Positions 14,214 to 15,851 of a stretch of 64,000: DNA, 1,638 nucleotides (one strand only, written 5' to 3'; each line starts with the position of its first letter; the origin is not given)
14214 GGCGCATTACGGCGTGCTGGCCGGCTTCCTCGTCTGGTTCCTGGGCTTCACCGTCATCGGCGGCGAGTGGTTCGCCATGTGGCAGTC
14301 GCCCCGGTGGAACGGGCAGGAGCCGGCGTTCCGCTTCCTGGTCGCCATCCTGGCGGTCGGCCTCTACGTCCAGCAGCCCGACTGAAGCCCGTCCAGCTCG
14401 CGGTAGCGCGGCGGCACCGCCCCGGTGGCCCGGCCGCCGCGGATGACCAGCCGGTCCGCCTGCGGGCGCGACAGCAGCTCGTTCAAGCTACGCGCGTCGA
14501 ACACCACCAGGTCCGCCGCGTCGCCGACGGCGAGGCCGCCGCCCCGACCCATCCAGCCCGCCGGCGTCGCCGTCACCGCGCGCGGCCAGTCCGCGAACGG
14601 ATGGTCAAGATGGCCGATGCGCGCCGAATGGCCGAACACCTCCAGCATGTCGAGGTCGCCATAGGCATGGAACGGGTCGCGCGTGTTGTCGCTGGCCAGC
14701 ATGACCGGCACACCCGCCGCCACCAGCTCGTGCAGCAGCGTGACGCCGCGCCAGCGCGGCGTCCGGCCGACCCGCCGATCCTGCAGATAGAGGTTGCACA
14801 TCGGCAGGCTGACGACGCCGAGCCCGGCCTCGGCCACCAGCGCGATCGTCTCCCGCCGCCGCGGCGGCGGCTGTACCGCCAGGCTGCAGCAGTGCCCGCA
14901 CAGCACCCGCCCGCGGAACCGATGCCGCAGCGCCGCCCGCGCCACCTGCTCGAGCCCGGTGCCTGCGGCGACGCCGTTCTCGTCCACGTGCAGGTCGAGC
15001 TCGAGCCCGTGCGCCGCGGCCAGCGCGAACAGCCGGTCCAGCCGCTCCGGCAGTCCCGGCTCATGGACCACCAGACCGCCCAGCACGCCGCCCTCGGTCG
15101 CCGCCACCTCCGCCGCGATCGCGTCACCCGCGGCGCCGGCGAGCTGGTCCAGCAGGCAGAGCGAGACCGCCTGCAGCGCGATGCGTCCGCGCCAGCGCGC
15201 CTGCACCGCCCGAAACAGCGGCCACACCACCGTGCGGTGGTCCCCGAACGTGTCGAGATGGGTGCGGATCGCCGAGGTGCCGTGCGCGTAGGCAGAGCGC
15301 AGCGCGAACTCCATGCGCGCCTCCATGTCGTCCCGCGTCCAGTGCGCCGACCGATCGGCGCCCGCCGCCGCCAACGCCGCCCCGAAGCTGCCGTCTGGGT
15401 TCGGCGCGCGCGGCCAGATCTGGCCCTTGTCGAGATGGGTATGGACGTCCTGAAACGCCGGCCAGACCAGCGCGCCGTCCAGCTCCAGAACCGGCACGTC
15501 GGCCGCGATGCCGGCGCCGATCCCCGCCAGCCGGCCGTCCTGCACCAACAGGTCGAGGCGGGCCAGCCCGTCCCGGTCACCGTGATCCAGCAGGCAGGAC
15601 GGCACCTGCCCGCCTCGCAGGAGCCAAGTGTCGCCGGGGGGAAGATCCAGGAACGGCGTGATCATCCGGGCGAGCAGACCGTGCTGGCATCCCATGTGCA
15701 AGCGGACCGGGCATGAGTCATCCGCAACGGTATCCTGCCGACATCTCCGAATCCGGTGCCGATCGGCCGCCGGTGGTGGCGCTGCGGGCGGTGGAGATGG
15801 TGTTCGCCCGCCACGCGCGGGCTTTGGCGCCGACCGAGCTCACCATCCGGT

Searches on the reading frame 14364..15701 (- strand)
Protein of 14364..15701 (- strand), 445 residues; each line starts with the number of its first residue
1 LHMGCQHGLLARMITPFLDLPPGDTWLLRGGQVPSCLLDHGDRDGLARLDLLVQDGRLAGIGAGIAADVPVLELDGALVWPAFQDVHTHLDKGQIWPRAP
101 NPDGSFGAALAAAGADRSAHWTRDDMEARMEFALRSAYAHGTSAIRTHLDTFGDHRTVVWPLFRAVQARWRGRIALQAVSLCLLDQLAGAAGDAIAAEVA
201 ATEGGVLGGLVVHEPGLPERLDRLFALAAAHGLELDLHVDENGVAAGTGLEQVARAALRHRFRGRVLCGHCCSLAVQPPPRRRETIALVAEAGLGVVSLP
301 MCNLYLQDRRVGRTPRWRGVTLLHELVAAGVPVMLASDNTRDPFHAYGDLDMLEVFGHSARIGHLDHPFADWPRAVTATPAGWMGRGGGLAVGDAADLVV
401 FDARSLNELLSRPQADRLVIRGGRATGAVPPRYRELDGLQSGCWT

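Call 6: search_protein_families(library=pfam, proteins=[window:14364-15701:-], max_evalue=0.001)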
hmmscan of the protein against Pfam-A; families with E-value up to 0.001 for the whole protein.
window:14364-15701:- (445 aa): 2 families
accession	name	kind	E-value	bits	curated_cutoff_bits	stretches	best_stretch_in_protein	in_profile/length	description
PF07969.17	Amidohydro_3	-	2.1e-35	123.6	29.7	2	219-424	262-469/472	Amidohydrolase family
PF01979.26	Amidohydro_1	-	3.6e-09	36.8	25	1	79-404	2-321/345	Amidohydrolase family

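Call 8: search_protein_families(library=ncbifam, proteins=[window:14364-15701:-], max_evalue=0.001)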
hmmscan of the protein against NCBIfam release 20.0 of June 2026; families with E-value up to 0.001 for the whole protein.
window:14364-15701:- (445 aa): 12 families
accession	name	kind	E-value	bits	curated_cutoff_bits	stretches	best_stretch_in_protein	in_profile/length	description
NF005759.0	PRK07583.1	equivalog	4.5e-172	572.6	403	1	19-439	6-434/438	cytosine deaminase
NF005748.0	PRK07572.1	subfamily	5.3e-42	144.4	438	1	44-436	13-410/426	cytosine deaminase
NF004636.0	PRK05985.1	subfamily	9.1e-36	123.5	408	1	44-427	13-389/398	amidohydrolase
NF006685.0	PRK09230.1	subfamily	2e-25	89.1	483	1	42-426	15-404/426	cytosine deaminase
NF005312.0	PRK06846.1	subfamily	2.1e-16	59.8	447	1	48-424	32-403/412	amidohydrolase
NF005365.0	PRK06886.1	equivalog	6.7e-16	58.3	340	1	121-353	62-292/327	hypothetical protein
TIGR01224.1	hutI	equivalog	4.6e-07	29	298.15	0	220-413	198-363/377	imidazolonepropionase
NF006056.0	PRK08204.1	subfamily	1.2e-05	24.2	391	1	26-126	5-101/449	hypothetical protein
NF006689.0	PRK09237.1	equivalog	2e-05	23.3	371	0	47-90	21-66/383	amidohydrolase/deacetylase family metallohydrolase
TIGR02033.1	D-hydantoinase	equivalog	2.5e-05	23.4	393.25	1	44-95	12-65/454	dihydropyrimidinase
TIGR03178.1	allantoinase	equivalog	0.00025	20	357.85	0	44-91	13-61/441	allantoinase AllB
NF006836.0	PRK09357.1-1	equivalog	0.00044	19.1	538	0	39-91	7-62/432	dihydroorotase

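Call 13: search_solved_structures(query=window:14364-15701:-, max_evalue=0.00001)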
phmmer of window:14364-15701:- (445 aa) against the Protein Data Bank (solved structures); distinct sequences matched with E-value up to 0.00001: 13.
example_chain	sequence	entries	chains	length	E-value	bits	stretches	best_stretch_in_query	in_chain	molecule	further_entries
1k6w_A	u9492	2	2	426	7.9e-27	96.9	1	51-432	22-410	Cytosine Deaminase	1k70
3o7u_A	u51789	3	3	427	8e-27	96.9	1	51-432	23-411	Cytosine deaminase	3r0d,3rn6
1r9z_A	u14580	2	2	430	8.1e-27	96.9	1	51-432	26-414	Cytosine deaminase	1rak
1r9x_A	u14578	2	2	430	1.2e-26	96.4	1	51-432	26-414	Cytosine deaminase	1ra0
1r9y_A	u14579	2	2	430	2.2e-26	95.5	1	51-432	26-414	Cytosine deaminase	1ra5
3g77_A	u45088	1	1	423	2.7e-25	91.9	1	51-432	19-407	Cytosine deaminase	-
4r7w_A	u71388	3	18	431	5.7e-20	74.3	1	49-423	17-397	Cytosine deaminase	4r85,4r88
6nbo_A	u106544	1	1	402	1.3e-15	59.9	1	47-425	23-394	N-isopropylammelide isopropylaminohydrolase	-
2qt3_A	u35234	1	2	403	2.9e-14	55.5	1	56-424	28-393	N-isopropylammelide isopropyl amidohydrolase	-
4cqb_A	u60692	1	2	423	3.5e-14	55.2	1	56-424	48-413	N-ISOPROPYLAMMELIDE ISOPROPYL AMIDOHYDROLASE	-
4cqc_A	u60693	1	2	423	4.8e-14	54.7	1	56-424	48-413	N-ISOPROPYLAMMELIDE ISOPROPYL AMIDOHYDROLASE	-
5akq_A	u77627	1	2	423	1.7e-13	52.9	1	56-424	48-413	N-ISOPROPYLAMMELIDE ISOPROPYL AMIDOHYDROLASE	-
4cqd_A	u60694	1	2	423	8e-13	50.7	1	56-424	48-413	N-ISOPROPYLAMMELIDE ISOPROPYL AMIDOHYDROLASE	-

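Call 16: find_homologous_proteins(query=window:14364-15701:-, max_evalue=1e-20)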
Query window:14364-15701:- (445 aa): 7658 proteins with E <= 1e-20 among 8000 candidates; the best 120 are listed.
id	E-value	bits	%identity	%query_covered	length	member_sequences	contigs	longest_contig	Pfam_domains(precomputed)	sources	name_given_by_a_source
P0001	9.4e-292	985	99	100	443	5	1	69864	PF07969.18,PF01979.27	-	-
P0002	7.0e-234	794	83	97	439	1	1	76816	PF07969.18,PF01979.27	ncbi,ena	-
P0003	6.5e-232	788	82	97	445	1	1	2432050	PF07969.18,PF01979.27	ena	-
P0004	1.9e-219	747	77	97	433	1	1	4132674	PF07969.18,PF01979.27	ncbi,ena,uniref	ncbi:cytosine deaminase [Lichenicoccus sp.]|uniref:cytosine deaminase n=1 Tax=Lichenicoccus sp. TaxI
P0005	3.4e-215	733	77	96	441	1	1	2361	PF07969.18,PF01979.27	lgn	-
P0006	1.5e-214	731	76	96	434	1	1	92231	PF07969.18,PF01979.27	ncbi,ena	-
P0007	2.9e-212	723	75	96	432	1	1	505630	PF07969.18,PF01979.27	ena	-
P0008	4.1e-188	644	71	96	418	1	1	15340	PF07969.18,PF01979.27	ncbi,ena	-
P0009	7.2e-185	633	69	97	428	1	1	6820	PF07969.18,PF01979.27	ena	-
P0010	3.0e-178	611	66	97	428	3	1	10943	PF07969.18,PF01979.27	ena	-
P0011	5.6e-178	610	67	97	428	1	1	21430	PF07969.18,PF01979.27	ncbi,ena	-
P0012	9.8e-175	599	65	97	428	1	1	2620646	PF07969.18,PF01979.27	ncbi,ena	-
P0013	5.4e-148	511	57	94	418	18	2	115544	PF07969.18,PF01979.27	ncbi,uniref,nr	ncbi:cytosine deaminase [Komagataeibacter oboediens]|uniref:cytosine deaminase n=1 Tax=Komagataeibac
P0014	1.7e-147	510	57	94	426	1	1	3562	PF07969.18,PF01979.27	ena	-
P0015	1.0e-146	507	56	94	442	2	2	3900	PF07969.18,PF01979.27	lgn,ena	-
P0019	1.6e-145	503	58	93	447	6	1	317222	PF07969.18,PF01979.27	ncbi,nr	ncbi:MAG: cytosine deaminase [Betaproteobacteria bacterium]|nr:cytosine deaminase [Betaproteobacteri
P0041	3.0e-142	492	56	95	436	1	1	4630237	PF07969.18,PF01979.27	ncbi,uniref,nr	ncbi:cytosine deaminase [Ancylobacter sp. WKF20]|uniref:cytosine deaminase n=1 Tax=Ancylobacter sp. 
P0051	2.8e-141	489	55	95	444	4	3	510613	PF07969.18,PF01979.27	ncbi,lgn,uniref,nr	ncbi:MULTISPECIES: cytosine deaminase [Inquilinus]|uniref:Cytosine deaminase n=1 Tax=Inquilinus gins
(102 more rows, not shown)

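Call 30: find_encoding_contigs(protein=P0041, flank=10000, max_places=2)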
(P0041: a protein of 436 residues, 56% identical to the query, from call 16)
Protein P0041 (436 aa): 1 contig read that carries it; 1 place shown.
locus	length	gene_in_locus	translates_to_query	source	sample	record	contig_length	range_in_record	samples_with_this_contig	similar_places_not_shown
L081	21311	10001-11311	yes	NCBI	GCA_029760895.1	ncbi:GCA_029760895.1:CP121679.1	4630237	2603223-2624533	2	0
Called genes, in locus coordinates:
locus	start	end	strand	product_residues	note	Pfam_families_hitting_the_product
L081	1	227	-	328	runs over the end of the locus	PF02492:cobW, PF07683:CobW_C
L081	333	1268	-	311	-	PF01297:ZnuA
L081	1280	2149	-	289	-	PF00950:ABC-3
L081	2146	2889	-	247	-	PF00005:ABC_tran, PF13304:AAA_21 (faint)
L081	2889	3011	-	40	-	-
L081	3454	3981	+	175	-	PF00719:Pyrophosphatase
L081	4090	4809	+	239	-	PF00156:Pribosyltran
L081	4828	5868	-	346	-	PF02615:Ldh_2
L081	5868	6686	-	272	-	PF02633:Creatininase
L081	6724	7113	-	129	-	PF01042:Ribonuc_L-PSP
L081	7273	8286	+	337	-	PF09084:NMT1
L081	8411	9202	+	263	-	PF00005:ABC_tran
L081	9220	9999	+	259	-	PF00528:BPD_transp_1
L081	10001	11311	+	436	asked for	PF01979:Amidohydro_1, PF07969:Amidohydro_3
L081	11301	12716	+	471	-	PF01565:FAD_binding_4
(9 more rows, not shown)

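Call 31: find_encoding_contigs(protein=P0051, flank=10000, max_places=2)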
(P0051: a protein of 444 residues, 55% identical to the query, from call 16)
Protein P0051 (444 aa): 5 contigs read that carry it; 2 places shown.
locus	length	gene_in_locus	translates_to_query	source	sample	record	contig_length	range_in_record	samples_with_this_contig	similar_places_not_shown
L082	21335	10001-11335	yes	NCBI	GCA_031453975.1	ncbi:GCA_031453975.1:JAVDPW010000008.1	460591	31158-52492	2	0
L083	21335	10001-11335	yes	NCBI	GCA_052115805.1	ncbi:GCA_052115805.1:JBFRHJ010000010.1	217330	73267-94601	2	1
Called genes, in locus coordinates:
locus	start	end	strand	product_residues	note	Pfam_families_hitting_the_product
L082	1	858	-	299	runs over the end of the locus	PF02634:FdhD-NarQ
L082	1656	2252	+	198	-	PF04073:tRNA_edit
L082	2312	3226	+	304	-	PF00085:Thioredoxin, PF13098:Thioredoxin_2 (weak), PF13905:Thioredoxin_8 (faint), PF14559:TPR_19, PF14561:TPR_20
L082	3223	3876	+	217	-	PF02190:LON_substr_bdg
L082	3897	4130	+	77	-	PF03966:Trm112p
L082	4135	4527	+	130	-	PF06155:GBBH-like_N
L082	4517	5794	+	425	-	PF00211:Guanylate_cyc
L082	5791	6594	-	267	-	PF02633:Creatininase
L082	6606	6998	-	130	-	PF01042:Ribonuc_L-PSP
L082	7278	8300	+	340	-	PF09084:NMT1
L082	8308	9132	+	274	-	PF00005:ABC_tran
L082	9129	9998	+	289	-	PF00528:BPD_transp_1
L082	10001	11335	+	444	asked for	PF07969:Amidohydro_3, PF01979:Amidohydro_1, PF07969:Amidohydro_3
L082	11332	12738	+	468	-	PF01565:FAD_binding_4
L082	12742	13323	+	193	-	PF02525:Flavodoxin_2, PF03358:FMN_red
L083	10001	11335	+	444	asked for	PF07969:Amidohydro_3, PF01979:Amidohydro_1, PF07969:Amidohydro_3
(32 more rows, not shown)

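Call 32: find_encoding_contigs(protein=P0019, flank=10000, max_places=2)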
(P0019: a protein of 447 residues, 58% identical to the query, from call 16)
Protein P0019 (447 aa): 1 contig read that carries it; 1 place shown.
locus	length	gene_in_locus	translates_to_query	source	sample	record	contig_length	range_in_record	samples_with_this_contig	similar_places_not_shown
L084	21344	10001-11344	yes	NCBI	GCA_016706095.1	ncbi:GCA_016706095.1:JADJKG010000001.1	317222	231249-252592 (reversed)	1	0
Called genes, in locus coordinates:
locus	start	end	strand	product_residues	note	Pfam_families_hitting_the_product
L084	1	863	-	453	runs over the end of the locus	PF00072:Response_reg, PF00158:Sigma54_activat, PF14532:Sigma54_activ_2, PF07728:AAA_5 (weak), PF25601:AAA_lid_14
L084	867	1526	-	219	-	-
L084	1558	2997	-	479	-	PF00512:HisKA, PF02518:HATPase_c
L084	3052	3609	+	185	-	PF00186:DHFR_1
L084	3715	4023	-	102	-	-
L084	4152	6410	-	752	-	PF03709:OKR_DC_1_N, PF01276:OKR_DC_1, PF03711:OKR_DC_1_C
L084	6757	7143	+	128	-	PF01042:Ribonuc_L-PSP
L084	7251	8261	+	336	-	PF09084:NMT1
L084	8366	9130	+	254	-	PF00005:ABC_tran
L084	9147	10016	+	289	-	PF00528:BPD_transp_1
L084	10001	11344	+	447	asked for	PF01979:Amidohydro_1, PF07969:Amidohydro_3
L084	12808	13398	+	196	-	PF02525:Flavodoxin_2, PF03358:FMN_red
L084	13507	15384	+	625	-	PF02872:5_nucleotid_C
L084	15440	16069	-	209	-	-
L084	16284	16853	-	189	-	PF22769:DCD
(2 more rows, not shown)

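Call 43: search_solved_structures(query=window:14364-15701:-, max_evalue=1e-18, show_alignments=1)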
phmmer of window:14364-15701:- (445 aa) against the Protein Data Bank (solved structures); distinct sequences matched with E-value up to 1e-18: 7.
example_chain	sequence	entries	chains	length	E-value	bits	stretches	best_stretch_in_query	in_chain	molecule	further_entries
1k6w_A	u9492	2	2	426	7.9e-27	96.9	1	51-432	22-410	Cytosine Deaminase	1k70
3o7u_A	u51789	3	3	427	8e-27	96.9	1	51-432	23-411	Cytosine deaminase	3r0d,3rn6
1r9z_A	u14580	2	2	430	8.1e-27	96.9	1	51-432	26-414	Cytosine deaminase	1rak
1r9x_A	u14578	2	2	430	1.2e-26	96.4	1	51-432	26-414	Cytosine deaminase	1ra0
1r9y_A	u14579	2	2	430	2.2e-26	95.5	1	51-432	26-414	Cytosine deaminase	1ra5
3g77_A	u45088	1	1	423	2.7e-25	91.9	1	51-432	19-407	Cytosine deaminase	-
4r7w_A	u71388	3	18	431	5.7e-20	74.3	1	49-423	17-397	Cytosine deaminase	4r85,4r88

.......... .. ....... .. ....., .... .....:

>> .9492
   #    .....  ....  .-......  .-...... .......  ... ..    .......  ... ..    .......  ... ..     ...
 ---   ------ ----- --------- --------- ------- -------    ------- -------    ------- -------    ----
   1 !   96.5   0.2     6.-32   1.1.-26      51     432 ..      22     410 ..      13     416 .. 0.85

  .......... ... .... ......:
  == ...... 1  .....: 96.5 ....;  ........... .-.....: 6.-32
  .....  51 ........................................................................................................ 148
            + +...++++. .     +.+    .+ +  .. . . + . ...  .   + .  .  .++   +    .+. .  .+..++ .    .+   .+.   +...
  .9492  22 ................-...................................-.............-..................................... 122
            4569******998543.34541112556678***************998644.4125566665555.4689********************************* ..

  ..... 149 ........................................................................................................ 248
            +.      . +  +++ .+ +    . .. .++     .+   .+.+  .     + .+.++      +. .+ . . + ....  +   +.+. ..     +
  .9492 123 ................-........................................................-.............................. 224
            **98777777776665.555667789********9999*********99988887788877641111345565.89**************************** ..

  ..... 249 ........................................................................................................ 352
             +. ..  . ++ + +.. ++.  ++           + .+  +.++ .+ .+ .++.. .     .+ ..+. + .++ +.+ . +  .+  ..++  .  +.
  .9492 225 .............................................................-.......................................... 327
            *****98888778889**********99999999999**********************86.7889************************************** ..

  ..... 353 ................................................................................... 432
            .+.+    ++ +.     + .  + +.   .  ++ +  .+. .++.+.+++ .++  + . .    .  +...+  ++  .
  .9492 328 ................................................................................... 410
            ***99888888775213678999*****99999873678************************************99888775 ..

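Call 64: search_dna_similar(query=window:14364-15701:-, collection=plasmids, mode=protein, max_evalue=1e-60, max_rows=25)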
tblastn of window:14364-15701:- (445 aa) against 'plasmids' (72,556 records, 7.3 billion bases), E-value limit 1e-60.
Records with a match: 124; places in all: 124; records where one place covers at least 80% of the query: 123.
Best place of each record, by identity: <60% 124.
By first word of the organism name: Rhizobium 108; Aminobacter 10; Agrobacterium 2; Pararhizobium 1; Hyphomicrobiales 1; Palleronia 1; Pseudooceanicola 1.
By predicted mobility (MOB-suite, as given by PLSDB): non-mobilizable 63; conjugative 59; mobilizable 2.
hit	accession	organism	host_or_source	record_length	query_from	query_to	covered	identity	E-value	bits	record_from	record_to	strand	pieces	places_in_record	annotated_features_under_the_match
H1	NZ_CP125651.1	Rhizobium sp. BT04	Phaseolus vulgaris,Pure culture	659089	6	439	98%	49.4%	4e-94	318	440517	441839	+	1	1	cytosine deaminase | ABC transporter permease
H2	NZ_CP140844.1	Rhizobium ruizarguesonis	Trifolium pratense,whole organism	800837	6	439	98%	48.8%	3e-91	309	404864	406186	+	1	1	cytosine deaminase | ABC transporter permease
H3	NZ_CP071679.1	Rhizobium ruizarguesonis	lentil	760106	6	439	98%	48.5%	2e-90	307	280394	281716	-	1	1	cytosine deaminase | ABC transporter permease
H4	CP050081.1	Rhizobium leguminosarum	Trifolium pratense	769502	6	439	98%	48.5%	2e-90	307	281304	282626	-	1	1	cytosine deaminase | ABC transporter permease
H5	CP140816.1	Rhizobium ruizarguesonis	Trifolium pratense,whole organism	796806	6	439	98%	48.5%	2e-90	307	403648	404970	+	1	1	cytosine deaminase | ABC transporter permease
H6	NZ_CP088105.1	Rhizobium ruizarguesonis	cell culture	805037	6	439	98%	48.5%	2e-90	307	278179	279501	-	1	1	cytosine deaminase | ABC transporter permease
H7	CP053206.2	Rhizobium leguminosarum bv. trifolii TA1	Trifolium spumosum L. (Annual ...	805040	6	439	98%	48.5%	2e-90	307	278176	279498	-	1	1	cytosine deaminase | ABC transporter permease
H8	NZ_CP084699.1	Rhizobium ruizarguesonis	Pisum sativum L.,Cell culture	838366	6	439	98%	48.5%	2e-90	307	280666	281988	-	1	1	cytosine deaminase | ABC transporter permease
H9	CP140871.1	Rhizobium ruizarguesonis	Trifolium pratense,whole organism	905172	6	439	98%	48.5%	2e-90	307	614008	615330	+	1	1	cytosine deaminase | ABC transporter permease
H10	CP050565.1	Rhizobium leguminosarum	Lathyrus sativus,cell culture,root ...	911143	6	439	98%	48.5%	3e-90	306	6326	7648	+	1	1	cytosine deaminase | ABC transporter permease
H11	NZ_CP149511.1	Pararhizobium sp. A13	Aeschynomene indica,cell ...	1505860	1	439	99%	47.6%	2e-100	335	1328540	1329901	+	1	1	none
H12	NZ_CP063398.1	Rhizobium sp. SL42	Amphicarpaea bracteata,Whole ...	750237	1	437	98%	46.9%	1e-96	325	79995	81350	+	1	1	cytosine deaminase | ABC transporter permease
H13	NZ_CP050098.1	Rhizobium leguminosarum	Trifolium pratense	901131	68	439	84%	54.0%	1e-93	316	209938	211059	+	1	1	cytosine deaminase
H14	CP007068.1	Rhizobium leguminosarum bv. trifolii CB782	plant root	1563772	73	439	82%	54.7%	7e-95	320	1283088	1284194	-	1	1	cytosine deaminase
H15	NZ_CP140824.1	Rhizobium johnstonii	Trifolium pratense,whole organism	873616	68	439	84%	53.8%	1e-76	313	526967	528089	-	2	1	none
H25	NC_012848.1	Rhizobium leguminosarum bv. trifolii WSM1325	-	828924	68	439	84%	53.2%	2e-91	310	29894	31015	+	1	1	cytosine deaminase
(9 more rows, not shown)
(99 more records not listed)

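Call 65: get_annotated_region(hit=H7, flank=9000)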
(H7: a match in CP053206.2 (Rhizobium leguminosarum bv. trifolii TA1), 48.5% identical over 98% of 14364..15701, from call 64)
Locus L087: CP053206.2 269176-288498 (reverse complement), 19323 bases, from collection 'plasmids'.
description: Rhizobium leguminosarum bv. trifolii TA1 plasmid pRltTA1D, complete sequence
organism: Rhizobium leguminosarum bv. trifolii TA1 (NCBI taxid 754521)
taxonomy: Bacteria; Pseudomonadota; Alphaproteobacteria; Hyphomicrobiales; Rhizobiaceae; Rhizobium; Rhizobium leguminosarum; Rhizobium leguminosarum bv. trifolii TA1
host: -; source: Trifolium spumosum L. (Annual Mediterranean clovers); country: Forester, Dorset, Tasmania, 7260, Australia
typing (MOB-suite, as given by PLSDB): conjugative; relaxase MOBQ; mating-pair formation MPF_T
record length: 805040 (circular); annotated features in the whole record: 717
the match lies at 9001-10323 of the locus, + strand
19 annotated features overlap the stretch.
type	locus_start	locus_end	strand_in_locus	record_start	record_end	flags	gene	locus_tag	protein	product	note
CDS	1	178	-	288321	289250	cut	-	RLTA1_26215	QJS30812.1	XdhC family protein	-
CDS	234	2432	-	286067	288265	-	-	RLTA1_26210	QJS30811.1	xanthine dehydrogenase family protein molybdopterin-binding subunit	-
CDS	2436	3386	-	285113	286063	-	-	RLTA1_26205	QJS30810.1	xanthine dehydrogenase family protein subunit M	-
CDS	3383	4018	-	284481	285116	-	paoA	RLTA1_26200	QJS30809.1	aldehyde dehydrogenase iron-sulfur subunit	-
CDS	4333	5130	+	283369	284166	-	-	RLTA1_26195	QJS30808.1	creatininase family protein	-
CDS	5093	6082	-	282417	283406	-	-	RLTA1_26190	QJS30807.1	LysR family transcriptional regulator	-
CDS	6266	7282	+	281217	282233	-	-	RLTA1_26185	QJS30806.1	ABC transporter substrate-binding protein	-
CDS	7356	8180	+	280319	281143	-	-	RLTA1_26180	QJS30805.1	ABC transporter ATP-binding protein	-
CDS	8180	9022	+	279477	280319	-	-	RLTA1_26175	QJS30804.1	ABC transporter permease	-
CDS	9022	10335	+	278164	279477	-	-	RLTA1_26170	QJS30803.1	cytosine deaminase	-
CDS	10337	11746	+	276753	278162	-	-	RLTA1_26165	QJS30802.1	FAD-binding oxidoreductase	-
CDS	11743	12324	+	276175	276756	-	-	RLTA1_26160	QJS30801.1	NAD(P)H-dependent oxidoreductase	-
CDS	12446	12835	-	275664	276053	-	-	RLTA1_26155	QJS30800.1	RidA family protein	-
CDS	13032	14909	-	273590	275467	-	-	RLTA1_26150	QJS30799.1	methyl-accepting chemotaxis protein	-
CDS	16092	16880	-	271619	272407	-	fhuF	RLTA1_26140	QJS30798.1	siderophore-iron reductase FhuF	-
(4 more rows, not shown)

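Call 66: get_annotated_region(hit=H25, flank=9000)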
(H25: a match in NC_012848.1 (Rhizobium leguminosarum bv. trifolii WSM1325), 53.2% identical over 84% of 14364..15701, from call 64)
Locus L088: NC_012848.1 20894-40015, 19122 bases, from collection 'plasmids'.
description: Rhizobium leguminosarum bv. trifolii WSM1325 plasmid pR132501, complete sequence
organism: Rhizobium leguminosarum bv. trifolii WSM1325 (NCBI taxid 395491)
taxonomy: Bacteria; Pseudomonadota; Alphaproteobacteria; Hyphomicrobiales; Rhizobiaceae; Rhizobium; Rhizobium leguminosarum; Rhizobium leguminosarum bv. trifolii WSM1325
host: -; source: -; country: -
typing (MOB-suite, as given by PLSDB): conjugative; relaxase MOBQ; mating-pair formation MPF_T
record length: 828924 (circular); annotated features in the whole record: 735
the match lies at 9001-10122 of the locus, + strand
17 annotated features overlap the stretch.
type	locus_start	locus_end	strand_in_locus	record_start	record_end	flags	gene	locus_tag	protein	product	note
CDS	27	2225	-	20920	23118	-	paoC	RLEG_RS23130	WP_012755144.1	aldehyde oxidoreductase molybdenum-binding subunit PaoC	-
CDS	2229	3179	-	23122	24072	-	-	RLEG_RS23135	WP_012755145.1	xanthine dehydrogenase family protein subunit M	-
CDS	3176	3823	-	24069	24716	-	paoA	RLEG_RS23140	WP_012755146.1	aldehyde dehydrogenase iron-sulfur subunit PaoA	-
CDS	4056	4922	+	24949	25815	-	-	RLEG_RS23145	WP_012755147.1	creatininase family protein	-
CDS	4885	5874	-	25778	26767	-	-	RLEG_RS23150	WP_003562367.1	LysR family transcriptional regulator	-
CDS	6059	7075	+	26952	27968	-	-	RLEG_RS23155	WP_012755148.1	ABC transporter substrate-binding protein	-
CDS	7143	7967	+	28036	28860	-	-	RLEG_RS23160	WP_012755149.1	ABC transporter ATP-binding protein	-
CDS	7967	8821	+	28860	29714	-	-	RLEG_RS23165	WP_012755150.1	ABC transporter permease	-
CDS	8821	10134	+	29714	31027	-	-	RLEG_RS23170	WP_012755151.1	cytosine deaminase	-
CDS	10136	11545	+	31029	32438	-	-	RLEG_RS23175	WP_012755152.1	FAD-binding oxidoreductase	-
CDS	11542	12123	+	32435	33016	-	-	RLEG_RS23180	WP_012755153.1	NAD(P)H-dependent oxidoreductase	-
CDS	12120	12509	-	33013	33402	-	-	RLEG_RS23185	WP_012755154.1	RidA family protein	-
CDS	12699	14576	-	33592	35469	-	-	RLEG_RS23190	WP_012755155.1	HAMP domain-containing methyl-accepting chemotaxis protein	GO:0006935 - chemotaxis [Evidence IEA]; GO:0007165 - signal transduction [Evidence IEA]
CDS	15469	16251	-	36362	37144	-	fhuF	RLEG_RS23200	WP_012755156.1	siderophore-iron reductase FhuF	GO:0033214 - siderophore-dependent iron import into cell [Evidence IEA]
CDS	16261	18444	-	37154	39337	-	-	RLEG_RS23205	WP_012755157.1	TonB-dependent siderophore receptor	GO:0015891 - siderophore transport [Evidence IEA]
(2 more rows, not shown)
